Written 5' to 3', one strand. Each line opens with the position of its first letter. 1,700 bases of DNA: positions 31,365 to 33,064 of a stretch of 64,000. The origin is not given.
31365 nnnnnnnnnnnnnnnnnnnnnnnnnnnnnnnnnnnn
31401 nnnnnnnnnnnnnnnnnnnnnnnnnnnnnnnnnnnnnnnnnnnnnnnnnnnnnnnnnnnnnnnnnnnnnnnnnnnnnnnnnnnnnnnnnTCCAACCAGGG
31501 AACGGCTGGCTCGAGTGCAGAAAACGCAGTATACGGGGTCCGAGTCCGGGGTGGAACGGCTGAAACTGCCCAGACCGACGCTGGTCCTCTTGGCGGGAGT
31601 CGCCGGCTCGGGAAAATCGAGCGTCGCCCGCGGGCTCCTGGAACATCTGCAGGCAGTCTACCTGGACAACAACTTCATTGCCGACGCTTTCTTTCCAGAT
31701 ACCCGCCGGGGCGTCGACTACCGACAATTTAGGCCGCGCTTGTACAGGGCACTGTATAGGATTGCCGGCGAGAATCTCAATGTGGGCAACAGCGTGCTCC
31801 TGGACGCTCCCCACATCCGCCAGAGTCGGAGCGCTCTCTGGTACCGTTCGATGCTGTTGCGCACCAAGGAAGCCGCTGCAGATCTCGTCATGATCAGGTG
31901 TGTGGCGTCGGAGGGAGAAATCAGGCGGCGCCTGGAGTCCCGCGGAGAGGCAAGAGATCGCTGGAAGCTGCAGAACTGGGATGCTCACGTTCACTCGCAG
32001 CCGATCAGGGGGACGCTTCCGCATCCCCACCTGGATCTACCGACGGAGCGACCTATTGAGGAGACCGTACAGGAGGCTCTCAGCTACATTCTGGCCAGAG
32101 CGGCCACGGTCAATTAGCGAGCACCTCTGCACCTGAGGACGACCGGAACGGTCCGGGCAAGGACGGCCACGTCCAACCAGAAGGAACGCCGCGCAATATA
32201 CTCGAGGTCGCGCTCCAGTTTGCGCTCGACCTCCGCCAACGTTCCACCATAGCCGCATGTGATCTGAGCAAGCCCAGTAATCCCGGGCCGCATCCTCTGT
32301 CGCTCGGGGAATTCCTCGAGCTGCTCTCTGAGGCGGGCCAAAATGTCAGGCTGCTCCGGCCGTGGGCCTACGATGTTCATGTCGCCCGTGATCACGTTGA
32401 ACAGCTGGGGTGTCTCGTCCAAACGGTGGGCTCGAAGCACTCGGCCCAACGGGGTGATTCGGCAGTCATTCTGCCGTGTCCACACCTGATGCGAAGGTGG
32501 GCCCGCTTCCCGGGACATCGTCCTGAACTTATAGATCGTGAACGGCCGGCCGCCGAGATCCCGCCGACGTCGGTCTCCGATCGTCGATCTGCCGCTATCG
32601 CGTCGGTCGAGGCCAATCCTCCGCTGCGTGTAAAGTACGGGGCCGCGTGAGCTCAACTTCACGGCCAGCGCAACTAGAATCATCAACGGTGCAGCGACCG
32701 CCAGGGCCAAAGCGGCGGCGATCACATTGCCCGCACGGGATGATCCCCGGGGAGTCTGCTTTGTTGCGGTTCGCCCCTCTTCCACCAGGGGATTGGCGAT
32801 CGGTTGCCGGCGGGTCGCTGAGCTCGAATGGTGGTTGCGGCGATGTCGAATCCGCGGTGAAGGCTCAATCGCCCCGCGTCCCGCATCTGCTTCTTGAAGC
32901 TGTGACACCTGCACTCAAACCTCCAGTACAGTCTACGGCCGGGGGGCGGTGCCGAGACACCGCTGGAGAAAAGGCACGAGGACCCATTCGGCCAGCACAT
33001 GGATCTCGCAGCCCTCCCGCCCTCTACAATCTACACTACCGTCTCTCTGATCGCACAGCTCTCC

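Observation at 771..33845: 33-kb Wzy-dependent EPS locus whose tailoring genes predict an unusual anionic, amidated and sulfated polymer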

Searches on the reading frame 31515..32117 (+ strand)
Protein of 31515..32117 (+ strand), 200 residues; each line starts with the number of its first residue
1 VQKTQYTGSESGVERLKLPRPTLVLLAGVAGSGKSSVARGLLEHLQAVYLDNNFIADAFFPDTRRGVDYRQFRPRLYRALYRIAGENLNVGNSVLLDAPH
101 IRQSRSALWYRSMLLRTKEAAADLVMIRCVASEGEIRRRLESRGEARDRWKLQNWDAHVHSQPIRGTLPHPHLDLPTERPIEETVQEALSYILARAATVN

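Call 5: search_protein_families(library=pfam, proteins=[window:31515-32117:+], max_evalue=0.01)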
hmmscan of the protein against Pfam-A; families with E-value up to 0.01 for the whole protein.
window:31515-32117:+ (200 aa): 7 families
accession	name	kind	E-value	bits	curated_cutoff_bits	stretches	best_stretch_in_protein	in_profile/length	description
PF13671.12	AAA_33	-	8.4e-16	59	27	1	23-148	1-123/143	AAA domain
PF13191.12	AAA_16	-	5.7e-06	27.4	32.6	1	14-87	17-85/167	AAA ATPase domain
PF07931.18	CPT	-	9.1e-06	26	22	1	23-162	3-146/172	Chloramphenicol phosphotransferase-like protein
PF08433.16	KTI12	-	2.9e-05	24.2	22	1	23-150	3-125/271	Chromatin associated protein KTI12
PF13238.12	AAA_18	-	5.8e-05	24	29.4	1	24-147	1-115/128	AAA domain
PF06414.18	Zeta_toxin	-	0.0002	21.3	22.3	1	19-46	14-41/199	Zeta toxin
PF13401.12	AAA_22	-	0.006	17.3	27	1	22-84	6-62/130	AAA domain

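Call 8: search_protein_families(library=ncbifam, proteins=[window:31515-32117:+], max_evalue=0.001)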
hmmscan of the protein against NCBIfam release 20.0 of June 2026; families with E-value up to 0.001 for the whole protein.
window:31515-32117:+ (200 aa): 2 families
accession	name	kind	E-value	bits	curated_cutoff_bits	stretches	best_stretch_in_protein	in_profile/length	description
NF008583.0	PRK11545.1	equivalog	0.0003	20.3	265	1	24-55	11-42/177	gluconokinase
TIGR01313.1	therm_gnt_kin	subfamily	0.00037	20.3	113.75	0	25-53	2-30/164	gluconokinase, GntK/IdnK-type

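Call 71: search_solved_structures(query=window:31515-32117:+, max_evalue=0.1, show_alignments=0)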
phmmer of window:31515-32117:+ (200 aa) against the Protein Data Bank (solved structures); distinct sequences matched with E-value up to 0.1: 12.
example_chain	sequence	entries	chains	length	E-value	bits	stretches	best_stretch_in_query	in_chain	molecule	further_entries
2vf7_A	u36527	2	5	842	0.0031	20.3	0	16-51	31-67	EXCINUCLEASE ABC, SUBUNIT A. | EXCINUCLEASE ABC SUBUNIT A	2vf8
3ux8_A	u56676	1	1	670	0.0054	19.6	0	16-39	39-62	Excinuclease ABC, A subunit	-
1via_A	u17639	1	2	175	0.006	19.4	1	24-76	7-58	shikimate kinase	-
4loa_A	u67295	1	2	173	0.0087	18.9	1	24-61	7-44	De-novo design amidase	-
2r6f_A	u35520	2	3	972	0.011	18.6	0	16-39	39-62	Excinuclease ABC subunit A | Excinuclease ABC, A subunit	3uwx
3r20_A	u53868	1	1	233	0.032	17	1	23-55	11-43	Cytidylate kinase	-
6n9l_A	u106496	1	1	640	0.037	16.8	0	16-42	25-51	UvrABC system protein A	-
1knq_A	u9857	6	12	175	0.048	16.5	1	24-55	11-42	Gluconate kinase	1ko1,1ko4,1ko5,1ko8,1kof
9gxk_A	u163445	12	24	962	0.051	16.4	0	16-40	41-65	UvrABC system protein A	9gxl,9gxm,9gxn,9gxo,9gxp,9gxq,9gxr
4mde_A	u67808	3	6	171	0.068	16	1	15-105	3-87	Metallophosphoesterase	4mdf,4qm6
3pih_A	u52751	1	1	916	0.074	15.9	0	16-42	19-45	UvrABC system protein A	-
7sh1_A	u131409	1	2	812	0.08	15.7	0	17-43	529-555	Excinuclease ABC subunit UvrA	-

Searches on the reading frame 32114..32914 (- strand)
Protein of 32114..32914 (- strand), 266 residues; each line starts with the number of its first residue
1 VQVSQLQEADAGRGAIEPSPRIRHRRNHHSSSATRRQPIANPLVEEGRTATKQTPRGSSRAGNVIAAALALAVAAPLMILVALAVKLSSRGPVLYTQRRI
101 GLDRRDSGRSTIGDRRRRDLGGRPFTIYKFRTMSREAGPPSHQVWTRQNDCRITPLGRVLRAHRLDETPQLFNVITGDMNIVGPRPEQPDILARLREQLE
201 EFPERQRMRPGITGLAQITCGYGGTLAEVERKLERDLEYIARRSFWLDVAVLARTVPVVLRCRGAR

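Call 5: search_protein_families(library=pfam, proteins=[window:32114-32914:-], max_evalue=0.01)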
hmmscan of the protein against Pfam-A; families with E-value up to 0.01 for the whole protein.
window:32114-32914:- (266 aa): 1 family
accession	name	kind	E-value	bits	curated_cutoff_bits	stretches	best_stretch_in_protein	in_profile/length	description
PF02397.22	Bac_transf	-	1.2e-54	185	27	1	60-260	2-178/179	Bacterial sugar transferase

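Call 8: search_protein_families(library=ncbifam, proteins=[window:32114-32914:-], max_evalue=0.001)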
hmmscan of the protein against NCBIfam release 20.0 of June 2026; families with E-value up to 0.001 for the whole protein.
window:32114-32914:- (266 aa): 10 families
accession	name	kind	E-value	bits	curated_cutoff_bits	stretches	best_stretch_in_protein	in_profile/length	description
TIGR03025.1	EPS_sugtrans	subfamily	9.1e-71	239.4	295.55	2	112-266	293-445/445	exopolysaccharide biosynthesis polyprenyl glycosylphosphotransferase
TIGR03023.1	WcaJ_sugtrans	equivalog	2.4e-66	224.9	410.75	2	116-265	302-452/453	undecaprenyl-phosphate glucose phosphotransferase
TIGR03013.1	EpsB_2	subfamily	1.3e-58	199.2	393.35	1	59-266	255-443/443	TIGR03013 family XrtA/PEP-CTERM system glycosyltransferase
NF050817.1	PolSacchBiosHfsE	equivalog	1e-43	149.8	750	1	59-262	272-462/467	polysaccharide biosynthesis protein HfsE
TIGR03022.1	WbaP_sugtrans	subfamily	7.2e-42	144.2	403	1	55-266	255-456/456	undecaprenyl-phosphate galactose phosphotransferase WbaP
NF007518.0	PRK10124.1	equivalog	2.2e-39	135.5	684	2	115-256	312-454/464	undecaprenyl-phosphate glucose phosphotransferase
NF052601.1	undeca_RfbP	equivalog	3e-37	128.2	330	1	43-261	29-237/244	undecaprenyl-phosphate galactose phosphotransferase family protein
NF041877.1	EPS_EpsZ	equivalog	3.5e-32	111.7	800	1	61-265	268-458/459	exopolysaccharide biosynthesis polyisoprenyl-phosphate hexose-1-phosphate transferase EpsZ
NF011751.0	PRK15204.1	equivalog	6.2e-24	84.4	907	1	51-265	272-475/476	undecaprenyl-phosphate galactose phosphotransferase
NF045514.1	glycotran_HepC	equivalog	1.5e-16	60.3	140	2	122-186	162-211/220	heterocyst development glycosyltransferase HepC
